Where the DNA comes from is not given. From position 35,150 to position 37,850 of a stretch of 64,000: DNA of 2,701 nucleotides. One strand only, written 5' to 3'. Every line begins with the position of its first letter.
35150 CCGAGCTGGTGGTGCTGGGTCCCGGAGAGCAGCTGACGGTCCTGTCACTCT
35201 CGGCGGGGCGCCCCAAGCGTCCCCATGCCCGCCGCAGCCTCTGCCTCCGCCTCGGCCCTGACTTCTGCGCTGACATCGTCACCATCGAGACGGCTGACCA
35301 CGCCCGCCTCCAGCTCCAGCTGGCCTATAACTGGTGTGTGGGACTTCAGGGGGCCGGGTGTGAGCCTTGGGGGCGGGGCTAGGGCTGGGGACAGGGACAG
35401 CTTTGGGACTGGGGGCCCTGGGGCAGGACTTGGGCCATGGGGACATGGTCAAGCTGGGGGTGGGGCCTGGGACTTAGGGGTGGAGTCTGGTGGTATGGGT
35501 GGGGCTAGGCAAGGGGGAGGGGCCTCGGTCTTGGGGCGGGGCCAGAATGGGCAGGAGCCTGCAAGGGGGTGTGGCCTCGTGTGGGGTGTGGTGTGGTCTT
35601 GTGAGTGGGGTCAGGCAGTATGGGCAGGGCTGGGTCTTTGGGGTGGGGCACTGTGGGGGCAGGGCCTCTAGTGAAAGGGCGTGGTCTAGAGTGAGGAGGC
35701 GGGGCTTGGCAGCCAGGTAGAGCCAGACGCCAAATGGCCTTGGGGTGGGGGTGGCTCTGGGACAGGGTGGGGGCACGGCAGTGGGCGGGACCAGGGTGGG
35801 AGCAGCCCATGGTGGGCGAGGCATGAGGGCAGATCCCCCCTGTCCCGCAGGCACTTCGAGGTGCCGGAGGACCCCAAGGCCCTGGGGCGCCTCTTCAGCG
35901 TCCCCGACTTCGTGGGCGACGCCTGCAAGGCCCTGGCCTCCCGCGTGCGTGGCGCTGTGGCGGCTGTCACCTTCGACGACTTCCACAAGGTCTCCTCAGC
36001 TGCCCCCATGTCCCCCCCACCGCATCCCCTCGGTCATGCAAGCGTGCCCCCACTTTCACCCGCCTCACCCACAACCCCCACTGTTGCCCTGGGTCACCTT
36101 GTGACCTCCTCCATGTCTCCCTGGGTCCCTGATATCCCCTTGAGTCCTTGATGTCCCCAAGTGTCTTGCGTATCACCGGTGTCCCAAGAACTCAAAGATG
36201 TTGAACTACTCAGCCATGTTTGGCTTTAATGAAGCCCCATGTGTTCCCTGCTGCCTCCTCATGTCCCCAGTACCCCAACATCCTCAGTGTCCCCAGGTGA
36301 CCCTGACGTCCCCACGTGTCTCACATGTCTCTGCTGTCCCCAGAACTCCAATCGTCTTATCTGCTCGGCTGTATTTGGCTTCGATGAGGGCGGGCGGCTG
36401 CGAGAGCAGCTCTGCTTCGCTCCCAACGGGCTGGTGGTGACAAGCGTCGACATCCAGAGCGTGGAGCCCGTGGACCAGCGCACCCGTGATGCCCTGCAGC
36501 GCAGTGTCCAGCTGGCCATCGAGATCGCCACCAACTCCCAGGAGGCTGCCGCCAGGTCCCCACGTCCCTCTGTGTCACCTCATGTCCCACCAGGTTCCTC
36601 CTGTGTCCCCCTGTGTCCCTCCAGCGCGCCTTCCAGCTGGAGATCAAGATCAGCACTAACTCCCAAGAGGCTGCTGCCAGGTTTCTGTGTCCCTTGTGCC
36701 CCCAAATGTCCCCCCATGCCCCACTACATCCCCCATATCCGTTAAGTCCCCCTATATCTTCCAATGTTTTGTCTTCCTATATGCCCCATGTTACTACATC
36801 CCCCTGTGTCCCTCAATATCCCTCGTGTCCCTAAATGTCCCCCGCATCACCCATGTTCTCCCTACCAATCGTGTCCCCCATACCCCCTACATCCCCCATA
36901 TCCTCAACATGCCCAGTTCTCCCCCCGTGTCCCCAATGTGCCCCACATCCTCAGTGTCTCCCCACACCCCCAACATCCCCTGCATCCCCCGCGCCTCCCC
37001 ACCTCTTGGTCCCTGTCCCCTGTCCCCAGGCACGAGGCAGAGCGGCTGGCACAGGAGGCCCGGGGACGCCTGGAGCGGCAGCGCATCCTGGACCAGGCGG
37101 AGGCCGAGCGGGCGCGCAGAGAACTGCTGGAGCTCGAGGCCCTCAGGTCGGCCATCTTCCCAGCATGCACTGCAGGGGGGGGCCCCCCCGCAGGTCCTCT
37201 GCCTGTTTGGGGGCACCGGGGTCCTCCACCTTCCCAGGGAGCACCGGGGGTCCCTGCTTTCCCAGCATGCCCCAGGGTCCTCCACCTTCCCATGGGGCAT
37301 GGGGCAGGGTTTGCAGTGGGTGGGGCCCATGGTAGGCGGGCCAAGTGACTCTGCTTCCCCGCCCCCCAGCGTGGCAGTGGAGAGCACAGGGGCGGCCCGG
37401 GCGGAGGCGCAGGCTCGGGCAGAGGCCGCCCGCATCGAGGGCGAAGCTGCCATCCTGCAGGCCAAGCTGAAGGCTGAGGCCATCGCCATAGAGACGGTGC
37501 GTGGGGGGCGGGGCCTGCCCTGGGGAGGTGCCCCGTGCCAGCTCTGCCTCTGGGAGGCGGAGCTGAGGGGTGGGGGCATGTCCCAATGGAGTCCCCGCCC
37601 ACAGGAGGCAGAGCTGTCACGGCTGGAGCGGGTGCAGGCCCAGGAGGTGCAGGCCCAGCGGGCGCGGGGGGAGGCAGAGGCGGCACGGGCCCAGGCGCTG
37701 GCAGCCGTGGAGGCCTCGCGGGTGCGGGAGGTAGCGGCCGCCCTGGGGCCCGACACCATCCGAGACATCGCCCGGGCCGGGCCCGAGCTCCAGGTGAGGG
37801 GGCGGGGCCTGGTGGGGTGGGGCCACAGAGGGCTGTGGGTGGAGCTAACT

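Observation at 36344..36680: Tandem duplication of the 3' end of MVP exon 12 together with its splice donor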

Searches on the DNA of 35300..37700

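Call 51: search_rna_families(source=window, start=35300, end=37700, threshold=evalue, max_evalue=1)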
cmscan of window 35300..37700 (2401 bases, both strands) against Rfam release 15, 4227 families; matches with E-value up to 1: 2.
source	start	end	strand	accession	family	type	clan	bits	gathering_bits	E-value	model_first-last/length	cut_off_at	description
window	36232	36353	+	RF01974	H19_3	Gene; lncRNA;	-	22.4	46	0.26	1-116/116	no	H19 conserved region 3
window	37257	37303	-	RF03537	Flavi_TBFV_SL6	Cis-reg;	-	19.1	38.3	0.18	1-45/45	no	Tick-borne Flavivirus short stem-loop SL6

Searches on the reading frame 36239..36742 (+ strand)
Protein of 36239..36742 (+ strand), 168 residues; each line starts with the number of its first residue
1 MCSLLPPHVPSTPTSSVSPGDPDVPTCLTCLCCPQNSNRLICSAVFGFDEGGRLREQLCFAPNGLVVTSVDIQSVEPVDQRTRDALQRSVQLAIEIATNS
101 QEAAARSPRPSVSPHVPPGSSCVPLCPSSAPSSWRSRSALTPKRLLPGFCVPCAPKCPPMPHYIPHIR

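Call 17: find_homologous_proteins(query=window:36239-36742:+, max_evalue=1e-10)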
Query seq(168 aa) (168 aa): 352 proteins with E <= 1e-10 among 498 candidates; the best 120 are listed.
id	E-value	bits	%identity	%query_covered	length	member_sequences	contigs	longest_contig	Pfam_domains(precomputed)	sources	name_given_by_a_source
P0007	1.9e-43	167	91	55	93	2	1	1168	PF11978.14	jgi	-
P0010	8.2e-34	135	90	46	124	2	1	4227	PF11978.14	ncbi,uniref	ncbi:major vault protein, partial [Apteryx rowi]|uniref:major vault protein n=1 Tax=Apteryx rowi Tax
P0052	5.4e-30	123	82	44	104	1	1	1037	PF11978.14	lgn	-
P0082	2.1e-28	118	76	47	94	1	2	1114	PF11978.14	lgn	-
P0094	3.0e-28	117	75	50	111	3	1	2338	PF11978.14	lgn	-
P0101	1.9e-27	114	76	48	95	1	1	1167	PF11978.14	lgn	-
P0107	3.2e-27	114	73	50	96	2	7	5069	PF11978.14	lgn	-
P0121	3.8e-27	113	65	55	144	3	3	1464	PF11978.14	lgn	-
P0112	7.3e-27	113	74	48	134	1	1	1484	PF11978.14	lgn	-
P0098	1.2e-26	112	74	46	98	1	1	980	PF11978.14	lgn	-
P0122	8.7e-26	109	67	51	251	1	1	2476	PF11978.14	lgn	-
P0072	1.0e-25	109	79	43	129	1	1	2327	PF11978.14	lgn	-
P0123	1.3e-25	109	72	48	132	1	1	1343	PF11978.14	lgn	-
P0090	2.0e-25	108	78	43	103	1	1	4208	PF11978.14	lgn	-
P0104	3.1e-25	107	79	43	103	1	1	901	PF11978.14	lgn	-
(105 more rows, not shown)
